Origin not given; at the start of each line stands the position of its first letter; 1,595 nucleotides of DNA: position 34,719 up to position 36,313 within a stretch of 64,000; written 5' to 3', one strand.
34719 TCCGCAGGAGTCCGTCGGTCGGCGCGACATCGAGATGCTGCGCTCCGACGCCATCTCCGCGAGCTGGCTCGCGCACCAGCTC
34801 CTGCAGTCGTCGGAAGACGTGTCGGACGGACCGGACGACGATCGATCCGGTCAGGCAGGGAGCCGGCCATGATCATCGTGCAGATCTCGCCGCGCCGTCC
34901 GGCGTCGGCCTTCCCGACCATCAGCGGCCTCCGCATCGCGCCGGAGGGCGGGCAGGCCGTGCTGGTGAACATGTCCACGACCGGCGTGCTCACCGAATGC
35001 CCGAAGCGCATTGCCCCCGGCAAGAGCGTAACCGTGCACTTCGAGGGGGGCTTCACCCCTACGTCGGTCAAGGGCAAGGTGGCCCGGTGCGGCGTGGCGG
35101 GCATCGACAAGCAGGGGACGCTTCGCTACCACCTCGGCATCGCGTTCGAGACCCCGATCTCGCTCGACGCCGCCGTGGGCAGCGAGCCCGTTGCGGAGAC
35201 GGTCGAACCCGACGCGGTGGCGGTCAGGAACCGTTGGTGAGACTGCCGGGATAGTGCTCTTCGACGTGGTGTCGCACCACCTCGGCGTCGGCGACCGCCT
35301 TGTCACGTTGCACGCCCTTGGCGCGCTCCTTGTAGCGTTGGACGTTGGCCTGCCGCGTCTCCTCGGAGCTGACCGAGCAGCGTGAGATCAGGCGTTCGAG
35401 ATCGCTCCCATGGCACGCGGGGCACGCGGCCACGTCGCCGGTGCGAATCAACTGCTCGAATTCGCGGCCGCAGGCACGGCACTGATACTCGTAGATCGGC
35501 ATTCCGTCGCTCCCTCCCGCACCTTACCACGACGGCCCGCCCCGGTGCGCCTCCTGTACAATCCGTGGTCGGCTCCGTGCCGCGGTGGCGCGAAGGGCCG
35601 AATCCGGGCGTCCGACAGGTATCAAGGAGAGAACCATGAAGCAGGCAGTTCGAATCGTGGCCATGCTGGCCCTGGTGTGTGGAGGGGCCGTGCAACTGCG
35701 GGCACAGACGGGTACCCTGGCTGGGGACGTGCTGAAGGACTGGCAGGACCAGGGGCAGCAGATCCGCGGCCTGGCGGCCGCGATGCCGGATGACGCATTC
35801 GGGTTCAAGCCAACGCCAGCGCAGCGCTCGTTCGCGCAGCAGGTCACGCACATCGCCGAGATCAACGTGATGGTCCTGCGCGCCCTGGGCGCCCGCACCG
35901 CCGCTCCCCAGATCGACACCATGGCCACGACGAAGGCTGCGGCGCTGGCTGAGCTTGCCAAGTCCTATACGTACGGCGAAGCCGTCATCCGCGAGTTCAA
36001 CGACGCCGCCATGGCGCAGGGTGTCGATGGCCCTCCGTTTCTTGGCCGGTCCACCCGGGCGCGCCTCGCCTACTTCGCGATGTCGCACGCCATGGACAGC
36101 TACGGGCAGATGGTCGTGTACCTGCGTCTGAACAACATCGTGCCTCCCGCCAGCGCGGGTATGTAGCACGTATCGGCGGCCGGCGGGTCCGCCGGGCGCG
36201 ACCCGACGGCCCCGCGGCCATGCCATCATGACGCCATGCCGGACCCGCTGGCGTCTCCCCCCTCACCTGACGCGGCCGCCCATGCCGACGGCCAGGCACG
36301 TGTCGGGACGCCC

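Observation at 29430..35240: PilZ / giant PAS-coiled-coil protein / PilZ: candidate c-di-GMP-linked scaffold or filament module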

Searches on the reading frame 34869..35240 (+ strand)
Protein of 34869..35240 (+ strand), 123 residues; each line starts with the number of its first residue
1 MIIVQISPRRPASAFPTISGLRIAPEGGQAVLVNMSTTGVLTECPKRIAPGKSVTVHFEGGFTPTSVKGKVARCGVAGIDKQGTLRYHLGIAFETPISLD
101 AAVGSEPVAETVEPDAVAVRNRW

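Call 3: search_protein_families(library=pfam, proteins=[window:34869-35240:+], max_evalue=1)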
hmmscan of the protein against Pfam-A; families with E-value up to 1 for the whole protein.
window:34869-35240:+ (123 aa): 2 families
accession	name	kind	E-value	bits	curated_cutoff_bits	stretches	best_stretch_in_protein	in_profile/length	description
PF07238.19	PilZ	-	1.3e-07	32.3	22.5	1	21-100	16-91/102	PilZ domain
PF21838.2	DUF6897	-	0.032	14.3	23.9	1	51-87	11-46/58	Domain of unknown function (DUF6897)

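Call 36: find_homologous_proteins(query=A4, max_evalue=0.001)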
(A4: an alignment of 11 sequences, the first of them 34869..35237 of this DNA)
Query A4 (11 sequences) (123 aa, profile of the alignment): 273 proteins with E <= 0.001 among 8000 candidates; the best 120 are listed.
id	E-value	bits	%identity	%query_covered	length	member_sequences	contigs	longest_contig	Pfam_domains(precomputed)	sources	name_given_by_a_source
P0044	3.0e-49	184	52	76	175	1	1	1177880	PF07238.20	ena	-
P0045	7.3e-49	183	52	77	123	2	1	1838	PF07238.20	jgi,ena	-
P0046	1.3e-48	182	52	86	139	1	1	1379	PF07238.20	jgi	jgi:hypothetical protein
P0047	1.7e-48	182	39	97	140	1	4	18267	PF07238.20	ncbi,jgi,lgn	jgi:hypothetical protein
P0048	2.3e-48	181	49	77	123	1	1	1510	-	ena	-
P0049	2.7e-48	181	43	97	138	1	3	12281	PF07238.20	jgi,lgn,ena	-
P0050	3.1e-48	181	48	97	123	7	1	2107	-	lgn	-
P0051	3.7e-48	180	43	92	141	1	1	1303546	PF07238.20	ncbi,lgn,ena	-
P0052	5.5e-48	180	51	86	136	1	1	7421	PF07238.20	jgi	jgi:hypothetical protein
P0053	7.9e-48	179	46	93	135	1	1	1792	-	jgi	-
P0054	8.5e-48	179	49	88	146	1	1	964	PF07238.20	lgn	-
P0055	9.4e-48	179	44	96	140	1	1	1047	PF07238.20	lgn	-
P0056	9.4e-48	179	46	97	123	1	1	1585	-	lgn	-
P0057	1.2e-47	179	50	85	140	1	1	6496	PF07238.20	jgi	jgi:hypothetical protein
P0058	1.3e-47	179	54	77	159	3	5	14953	PF07238.20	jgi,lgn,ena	-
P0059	1.3e-47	179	57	74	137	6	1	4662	PF07238.20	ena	-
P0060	1.5e-47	178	51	96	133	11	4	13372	PF07238.20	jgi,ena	jgi:hypothetical protein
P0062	1.6e-47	178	59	76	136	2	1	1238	PF07238.20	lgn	-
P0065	3.1e-47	177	45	89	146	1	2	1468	PF07238.20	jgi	jgi:hypothetical protein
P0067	4.7e-47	177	49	97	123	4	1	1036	PF07238.20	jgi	jgi:hypothetical protein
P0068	5.4e-47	177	60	76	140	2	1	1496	PF07238.20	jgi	-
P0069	6.0e-47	177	56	76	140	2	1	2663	PF07238.20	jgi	jgi:hypothetical protein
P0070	8.7e-47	176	50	83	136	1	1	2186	PF07238.20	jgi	jgi:hypothetical protein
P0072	1.2e-46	176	49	97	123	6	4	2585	PF07238.20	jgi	-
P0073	1.4e-46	175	50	76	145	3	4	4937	PF07238.20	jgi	jgi:hypothetical protein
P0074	1.8e-46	175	39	96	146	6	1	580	PF07238.20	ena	-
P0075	2.1e-46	175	59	76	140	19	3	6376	PF07238.20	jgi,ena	-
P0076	2.3e-46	175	46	97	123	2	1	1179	PF07238.20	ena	-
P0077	2.7e-46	174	53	83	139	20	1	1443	PF07238.20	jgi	-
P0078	3.1e-46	174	49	93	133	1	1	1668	PF07238.20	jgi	jgi:PilZ domain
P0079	3.3e-46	174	100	100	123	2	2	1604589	PF07238.20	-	-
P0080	3.5e-46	174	51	76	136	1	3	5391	PF07238.20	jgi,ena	jgi:hypothetical protein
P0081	3.5e-46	174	53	76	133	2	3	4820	PF07238.20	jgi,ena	jgi:hypothetical protein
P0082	3.6e-46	174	56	80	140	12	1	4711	PF07238.20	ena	-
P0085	4.9e-46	174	49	86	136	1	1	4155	PF07238.20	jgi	jgi:hypothetical protein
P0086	5.1e-46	174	47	76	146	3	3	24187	PF07238.20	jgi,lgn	jgi:hypothetical protein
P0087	5.9e-46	173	55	80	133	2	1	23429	PF07238.20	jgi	jgi:hypothetical protein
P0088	8.2e-46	173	46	100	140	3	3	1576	PF07238.20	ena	-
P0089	9.2e-46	173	45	93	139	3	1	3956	PF07238.20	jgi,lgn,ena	-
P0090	1.3e-45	172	46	96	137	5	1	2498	PF07238.20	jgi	-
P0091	1.5e-45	172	45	86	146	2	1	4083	PF07238.20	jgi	jgi:hypothetical protein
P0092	2.0e-45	172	50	95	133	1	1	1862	PF07238.20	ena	-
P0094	2.5e-45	171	51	86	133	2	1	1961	PF07238.20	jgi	jgi:hypothetical protein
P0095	2.5e-45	171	38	96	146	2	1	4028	PF07238.20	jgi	-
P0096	2.9e-45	171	52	78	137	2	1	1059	PF07238.20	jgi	jgi:hypothetical protein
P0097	3.4e-45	171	46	100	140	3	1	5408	PF07238.20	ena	-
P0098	4.2e-45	171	50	76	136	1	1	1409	PF07238.20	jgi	jgi:hypothetical protein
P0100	4.6e-45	170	45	86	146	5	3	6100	PF07238.20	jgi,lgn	jgi:hypothetical protein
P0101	7.2e-45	170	54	76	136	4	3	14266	PF07238.20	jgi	jgi:hypothetical protein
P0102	8.5e-45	170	49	76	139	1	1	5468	PF07238.20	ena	-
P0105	1.3e-44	169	46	96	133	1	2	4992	PF07238.20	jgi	jgi:hypothetical protein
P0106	1.3e-44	169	42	91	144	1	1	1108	PF07238.20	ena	-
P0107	2.0e-44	168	54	76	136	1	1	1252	PF07238.20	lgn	-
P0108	2.1e-44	168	46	84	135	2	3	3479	PF07238.20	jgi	jgi:hypothetical protein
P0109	3.8e-44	167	48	93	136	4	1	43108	PF07238.20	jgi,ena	-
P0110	4.3e-44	167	53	76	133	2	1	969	PF07238.20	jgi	-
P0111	4.4e-44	167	54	76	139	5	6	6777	PF07238.20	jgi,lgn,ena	jgi:hypothetical protein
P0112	6.3e-44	167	50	95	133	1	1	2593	PF07238.20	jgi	jgi:hypothetical protein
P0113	6.4e-44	167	53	89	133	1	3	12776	PF07238.20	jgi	jgi:hypothetical protein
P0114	7.7e-44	166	52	74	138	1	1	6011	PF07238.20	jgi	jgi:hypothetical protein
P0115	9.6e-44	166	51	74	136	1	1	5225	PF07238.20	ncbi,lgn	-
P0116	1.1e-43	166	49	82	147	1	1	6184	PF07238.20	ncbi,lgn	-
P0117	1.1e-43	166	50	100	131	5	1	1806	PF07238.20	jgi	-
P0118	1.2e-43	166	45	97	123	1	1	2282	PF07238.20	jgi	jgi:hypothetical protein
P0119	1.3e-43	166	54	76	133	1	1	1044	PF07238.20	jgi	jgi:hypothetical protein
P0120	1.9e-43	165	45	75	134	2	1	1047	PF07238.20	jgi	jgi:PilZ domain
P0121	4.0e-43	164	44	95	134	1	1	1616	PF07238.20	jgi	jgi:hypothetical protein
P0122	5.8e-43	164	47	95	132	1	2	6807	PF07238.20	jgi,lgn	jgi:hypothetical protein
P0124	6.2e-43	164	51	81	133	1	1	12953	PF07238.20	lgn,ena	-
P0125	7.2e-43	163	49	95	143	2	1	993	PF07238.20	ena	-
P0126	8.0e-43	163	58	76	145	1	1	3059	PF07238.20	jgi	jgi:hypothetical protein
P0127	8.8e-43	163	46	98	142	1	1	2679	PF07238.20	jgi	jgi:hypothetical protein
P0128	9.4e-43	163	63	78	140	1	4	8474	PF07238.20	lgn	-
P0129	1.0e-42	163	52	74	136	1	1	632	PF07238.20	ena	-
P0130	1.5e-42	162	54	97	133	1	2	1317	PF07238.20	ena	-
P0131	1.7e-42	162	46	93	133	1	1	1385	PF07238.20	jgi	jgi:hypothetical protein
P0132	1.8e-42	162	49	95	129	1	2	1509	PF07238.20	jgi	jgi:hypothetical protein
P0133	2.0e-42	162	50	93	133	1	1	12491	PF07238.20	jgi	jgi:hypothetical protein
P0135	2.7e-42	161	47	80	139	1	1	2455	PF07238.20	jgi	jgi:hypothetical protein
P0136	2.7e-42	161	45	97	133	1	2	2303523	PF07238.20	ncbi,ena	-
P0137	4.4e-42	161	49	76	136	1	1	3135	PF07238.20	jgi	jgi:hypothetical protein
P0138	5.0e-42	161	55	77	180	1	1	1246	PF07238.20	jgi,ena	-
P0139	5.3e-42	161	56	76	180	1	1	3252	PF07238.20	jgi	jgi:PilZ domain-containing protein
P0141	6.6e-42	160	52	74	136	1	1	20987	PF07238.20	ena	-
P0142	7.0e-42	160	49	80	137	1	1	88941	PF07238.20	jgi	-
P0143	7.1e-42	160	53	90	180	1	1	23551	PF07238.20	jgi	jgi:hypothetical protein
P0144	7.8e-42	160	47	93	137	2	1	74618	PF07238.20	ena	-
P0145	1.0e-41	160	44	99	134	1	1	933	PF07238.20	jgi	jgi:hypothetical protein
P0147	1.1e-41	160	55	76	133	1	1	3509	PF07238.20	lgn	-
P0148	1.4e-41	159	47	97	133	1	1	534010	PF07238.20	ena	-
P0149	1.5e-41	159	46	93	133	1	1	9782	PF07238.20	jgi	jgi:hypothetical protein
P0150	1.7e-41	159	56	76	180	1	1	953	PF07238.20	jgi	jgi:PilZ domain-containing protein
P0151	1.7e-41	159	55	77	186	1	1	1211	PF07238.20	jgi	jgi:hypothetical protein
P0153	2.4e-41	158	51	95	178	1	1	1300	PF07238.20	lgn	-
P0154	2.5e-41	158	42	93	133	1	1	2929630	PF07238.20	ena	-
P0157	3.7e-41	158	49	87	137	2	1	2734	PF07238.20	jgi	jgi:hypothetical protein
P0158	3.7e-41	158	54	76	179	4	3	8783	PF07238.20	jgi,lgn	jgi:hypothetical protein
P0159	4.5e-41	158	46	95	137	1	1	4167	PF07238.20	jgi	jgi:hypothetical protein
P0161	5.8e-41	157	56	79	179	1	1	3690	PF07238.20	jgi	jgi:hypothetical protein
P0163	7.2e-41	157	55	77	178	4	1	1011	PF07238.20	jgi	-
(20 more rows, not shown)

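Call 50: find_encoding_contigs(protein=P0136, flank=7000, max_places=1)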
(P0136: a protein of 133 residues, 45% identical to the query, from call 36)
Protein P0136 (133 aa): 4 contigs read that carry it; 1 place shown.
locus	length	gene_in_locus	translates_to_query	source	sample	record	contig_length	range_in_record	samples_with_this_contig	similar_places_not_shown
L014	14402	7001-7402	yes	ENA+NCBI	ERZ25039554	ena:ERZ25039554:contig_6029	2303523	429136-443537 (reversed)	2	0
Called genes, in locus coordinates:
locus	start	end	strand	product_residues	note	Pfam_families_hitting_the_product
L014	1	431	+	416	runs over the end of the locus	PF00324:AA_permease, PF13520:AA_permease_2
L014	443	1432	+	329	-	PF04909:Amidohydro_2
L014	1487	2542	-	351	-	PF00152:tRNA-synt_2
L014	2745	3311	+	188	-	PF12840:HTH_20 (weak), PF13404:HTH_AsnC-type, PF13412:HTH_24, PF22451:NirdL-like_HTH (weak), PF01037:AsnC_trans_reg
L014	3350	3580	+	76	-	-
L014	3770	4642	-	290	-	-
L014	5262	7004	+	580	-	PF08448:PAS_4 (weak)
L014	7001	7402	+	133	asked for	PF07238:PilZ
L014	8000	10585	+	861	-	PF18911:PKD_4 (faint), PF21027:Sde0182_C (faint), PF22352:K319L-like_PKD, PF02010:REJ (weak), PF22352:K319L-like_PKD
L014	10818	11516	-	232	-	PF19040:SGNH (faint), PF13472:Lipase_GDSL_2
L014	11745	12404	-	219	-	-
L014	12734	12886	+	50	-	-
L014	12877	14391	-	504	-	-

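Call 51: find_encoding_contigs(protein=P0143, flank=7000, max_places=1)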
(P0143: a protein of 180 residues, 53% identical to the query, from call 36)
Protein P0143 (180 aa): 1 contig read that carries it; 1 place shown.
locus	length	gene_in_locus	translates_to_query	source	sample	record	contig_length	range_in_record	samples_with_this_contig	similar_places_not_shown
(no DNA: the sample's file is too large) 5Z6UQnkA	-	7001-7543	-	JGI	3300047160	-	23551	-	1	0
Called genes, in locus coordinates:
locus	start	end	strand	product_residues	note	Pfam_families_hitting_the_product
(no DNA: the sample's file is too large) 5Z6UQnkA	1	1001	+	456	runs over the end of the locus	PF00512:HisKA, PF02518:HATPase_c, PF00072:Response_reg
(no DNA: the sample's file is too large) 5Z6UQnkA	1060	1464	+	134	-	PF00072:Response_reg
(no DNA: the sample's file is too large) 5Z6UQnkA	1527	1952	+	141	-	PF00072:Response_reg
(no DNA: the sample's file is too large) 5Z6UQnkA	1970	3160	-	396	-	PF07494:Reg_prop (faint), PF08450:SGL (faint), PF06739:SBBP (faint), PF17170:DUF5128 (faint), PF01436:NHL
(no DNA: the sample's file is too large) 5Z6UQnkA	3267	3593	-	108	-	PF00355:Rieske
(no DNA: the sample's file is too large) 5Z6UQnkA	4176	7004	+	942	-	-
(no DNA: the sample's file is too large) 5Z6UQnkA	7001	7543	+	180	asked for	PF07238:PilZ (weak)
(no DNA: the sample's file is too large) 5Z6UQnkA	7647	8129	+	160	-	-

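Call 52: find_encoding_contigs(protein=P0047, flank=7000, max_places=1)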
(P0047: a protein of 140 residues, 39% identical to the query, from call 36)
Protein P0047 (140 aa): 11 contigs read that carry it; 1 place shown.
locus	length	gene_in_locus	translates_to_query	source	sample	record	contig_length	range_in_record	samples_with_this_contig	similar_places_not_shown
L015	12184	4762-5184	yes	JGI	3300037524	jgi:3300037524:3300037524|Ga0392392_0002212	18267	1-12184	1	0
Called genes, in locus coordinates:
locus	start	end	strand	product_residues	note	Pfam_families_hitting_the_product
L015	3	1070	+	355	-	?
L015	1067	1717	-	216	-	PF01850:PIN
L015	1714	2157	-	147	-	-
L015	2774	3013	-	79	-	-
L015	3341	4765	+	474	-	PF08448:PAS_4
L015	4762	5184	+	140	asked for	PF07238:PilZ (weak)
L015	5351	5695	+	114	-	-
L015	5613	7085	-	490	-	PF04932:Wzy_C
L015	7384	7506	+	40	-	-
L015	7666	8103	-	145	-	-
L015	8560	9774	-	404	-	PF14907:NTP_transf_5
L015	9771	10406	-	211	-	PF13522:GATase_6, PF13537:GATase_7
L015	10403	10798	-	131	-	PF13471:Transglut_core3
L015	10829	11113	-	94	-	PF05402:PqqD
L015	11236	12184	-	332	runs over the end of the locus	PF01073:3Beta_HSD, PF01370:Epimerase, PF02719:Polysacc_synt_2, PF04321:RmlD_sub_bind, PF07993:NAD_binding_4 (faint), PF13460:NAD_binding_10 (faint), PF16363:GDP_Man_Dehyd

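Call 53: predict_structure(alignment_id=A6)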
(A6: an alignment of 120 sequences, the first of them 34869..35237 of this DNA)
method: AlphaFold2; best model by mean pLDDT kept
length: 123 residues; sequences in the alignment: 120
mean_pLDDT: 83.4   pTM: 0.71
mean pLDDT of the five models: 83.4, 83.4, 83.1, 82.9, 82.8
residues with pLDDT >= 90: 87; 70-90: 7; 50-70: 10; < 50: 19
segments of 3 or more residues with pLDDT < 50: 102-117
pLDDT, mean of each block of 10 residues (from residue 1): 68 94 95 96 96 97 95 96 96 92 41 44 52
secondary structure, 60 per line:
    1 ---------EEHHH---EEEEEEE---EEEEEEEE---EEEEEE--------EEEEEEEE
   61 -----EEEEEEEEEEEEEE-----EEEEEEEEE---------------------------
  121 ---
elements in order: E18-24 E28-35 E39-44 E53-60 E66-79 E85-93

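Call 57: fold_search(model_id=the predicted structure, library=pdb)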
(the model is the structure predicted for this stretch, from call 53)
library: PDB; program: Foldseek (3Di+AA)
matches with E <= 10: 649; with E <= 0.001: 0
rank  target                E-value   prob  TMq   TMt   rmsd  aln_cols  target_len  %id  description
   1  5vx6_A                1.2e-02  1.00  0.50  0.31   4.4       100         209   17  Structure of Bacillus subtilis Inhibitor of motility (MotI/DgrA) (released 2017-11-22)
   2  4xrn_C                1.3e-02  1.00  0.42  0.47   6.0       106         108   19  Pilz domain with c-di-gmp of a protein from Pseudomonas aeruginosa (released 2016-02-03)
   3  4xrn_B                1.4e-02  1.00  0.48  0.55   5.8       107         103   17  Pilz domain with c-di-gmp of a protein from Pseudomonas aeruginosa (released 2016-02-03)
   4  1fuj_A                1.6e-02  0.97  0.37  0.25   9.2       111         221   21  PR3 (MYELOBLASTIN) (released 1996-07-11)
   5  4rt0_C                1.9e-02  1.00  0.45  0.51   5.7       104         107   17  Structure of the Alg44 PilZ domain from Pseudomonas aeruginosa PAO1 in complex with c-di-GMP (released 2015-04-08)
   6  9igo_A                2.0e-02  0.97  0.39  0.25   9.2       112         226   20  PR3 S203A I221N W222N G223T mutant in complex with the extracellular domain of CD177 (released 2026-02-25)
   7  5vx6_B                2.5e-02  1.00  0.51  0.32   5.4       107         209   14  Structure of Bacillus subtilis Inhibitor of motility (MotI/DgrA) (released 2017-11-22)
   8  6sma_B                3.3e-02  0.96  0.39  0.25   8.2       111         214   18  Crystal structure of Human Neutrophil Elastase (HNE) in complex with the 3-Oxo-beta-Sultam inhibitor LMC249 (released 2020-04-08)
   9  5y6g                  3.8e-02  1.00  0.43  0.40   3.8        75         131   13  PilZ domain with c-di-GMP of YcgR from Escherichia coli (released 2018-07-18)
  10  7q5p_A                3.8e-02  0.90  0.31  0.08   9.1        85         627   16  Structure of VgrG1 from Pseudomonas protegens. (released 2021-12-15)
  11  4xrn_D                4.5e-02  0.98  0.41  0.46   5.9       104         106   17  Pilz domain with c-di-gmp of a protein from Pseudomonas aeruginosa (released 2016-02-03)
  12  4rt1_A                4.8e-02  1.00  0.46  0.52   5.7       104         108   17  Structure of the Alg44 PilZ domain (R95A mutant) from Pseudomonas aeruginosa PAO1 in complex with c-di-GMP (released 2015-04-08)
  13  4xrn_A                5.3e-02  1.00  0.46  0.53   5.7       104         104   17  Pilz domain with c-di-gmp of a protein from Pseudomonas aeruginosa (released 2016-02-03)
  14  3h7t_B                5.6e-02  0.95  0.40  0.25   7.6        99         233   15  Crystal structure of scabies mite inactivated protease paralogue S-D1 (SMIPP-S-D1) (released 2009-05-12)
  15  5kec_D                6.6e-02  1.00  0.45  0.27   4.1        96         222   10  Structure of K. pneumonia MrkH in its apo state. (released 2016-08-17)
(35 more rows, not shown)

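Call 82: find_encoding_contigs(protein=P0079, flank=8000, max_places=3)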
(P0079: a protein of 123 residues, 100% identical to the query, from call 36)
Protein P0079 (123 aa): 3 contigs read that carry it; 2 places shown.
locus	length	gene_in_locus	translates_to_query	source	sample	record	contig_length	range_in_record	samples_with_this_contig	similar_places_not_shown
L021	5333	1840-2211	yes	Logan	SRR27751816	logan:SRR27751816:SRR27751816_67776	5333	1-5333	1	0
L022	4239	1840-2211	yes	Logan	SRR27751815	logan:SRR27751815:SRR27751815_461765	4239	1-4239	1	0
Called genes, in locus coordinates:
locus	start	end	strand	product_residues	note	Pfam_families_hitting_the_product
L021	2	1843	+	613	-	?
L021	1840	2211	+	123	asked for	PF07238:PilZ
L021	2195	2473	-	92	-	PF09723:Zn_ribbon_8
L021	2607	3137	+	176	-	PF05163:DinB (weak), PF12867:DinB_2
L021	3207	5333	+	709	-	?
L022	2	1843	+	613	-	?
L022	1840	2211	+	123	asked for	PF07238:PilZ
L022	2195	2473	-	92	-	PF09723:Zn_ribbon_8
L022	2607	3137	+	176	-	PF05163:DinB (weak), PF12867:DinB_2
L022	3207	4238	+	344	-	?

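Call 90: search_protein_families(library=ncbifam, proteins=[window:34869-35240:+], max_evalue=0.01)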
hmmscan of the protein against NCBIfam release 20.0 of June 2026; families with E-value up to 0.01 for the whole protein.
window:34869-35240:+ (123 aa): 0 families

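Call 91: search_protein_families(library=padloc, proteins=[window:34869-35240:+], max_evalue=0.01)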
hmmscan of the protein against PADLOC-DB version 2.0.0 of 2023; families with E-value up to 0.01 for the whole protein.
window:34869-35240:+ (123 aa): 0 families

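Call 104: search_solved_structures(query=A6, max_evalue=1, show_alignments=3)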
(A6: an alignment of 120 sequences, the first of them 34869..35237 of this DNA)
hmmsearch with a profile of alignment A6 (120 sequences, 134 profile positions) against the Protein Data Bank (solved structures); distinct sequences matched with E-value up to 1: 0.

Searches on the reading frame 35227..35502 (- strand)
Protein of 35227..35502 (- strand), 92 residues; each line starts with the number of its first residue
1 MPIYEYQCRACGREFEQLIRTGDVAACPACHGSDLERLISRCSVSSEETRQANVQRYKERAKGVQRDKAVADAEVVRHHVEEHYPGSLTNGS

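Call 42: search_protein_families(library=pfam, proteins=[window:35227-35502:-], max_evalue=0.001)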
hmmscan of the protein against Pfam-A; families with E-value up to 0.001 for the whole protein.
window:35227-35502:- (92 aa): 2 families
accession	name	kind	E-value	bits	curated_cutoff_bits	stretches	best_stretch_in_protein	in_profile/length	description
PF09723.15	Zn_ribbon_8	-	7.3e-16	58.3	34.4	1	1-39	1-41/41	Zinc ribbon domain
PF06676.16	DUF1178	-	0.00057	20.7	31.6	1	13-83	22-95/147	Protein of unknown function (DUF1178)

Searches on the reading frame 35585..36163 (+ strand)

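Call 42: search_protein_families(library=pfam, proteins=[window:35585-36163:+], max_evalue=0.001)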
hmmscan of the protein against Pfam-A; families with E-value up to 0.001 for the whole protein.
window:35585-36163:+ (193 aa): 2 families
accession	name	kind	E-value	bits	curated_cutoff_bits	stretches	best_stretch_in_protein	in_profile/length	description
PF12867.12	DinB_2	-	7.5e-14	52.7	24.8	1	57-176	6-128/128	DinB superfamily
PF05163.17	DinB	-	1.2e-06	29.1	23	1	48-182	7-144/165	DinB family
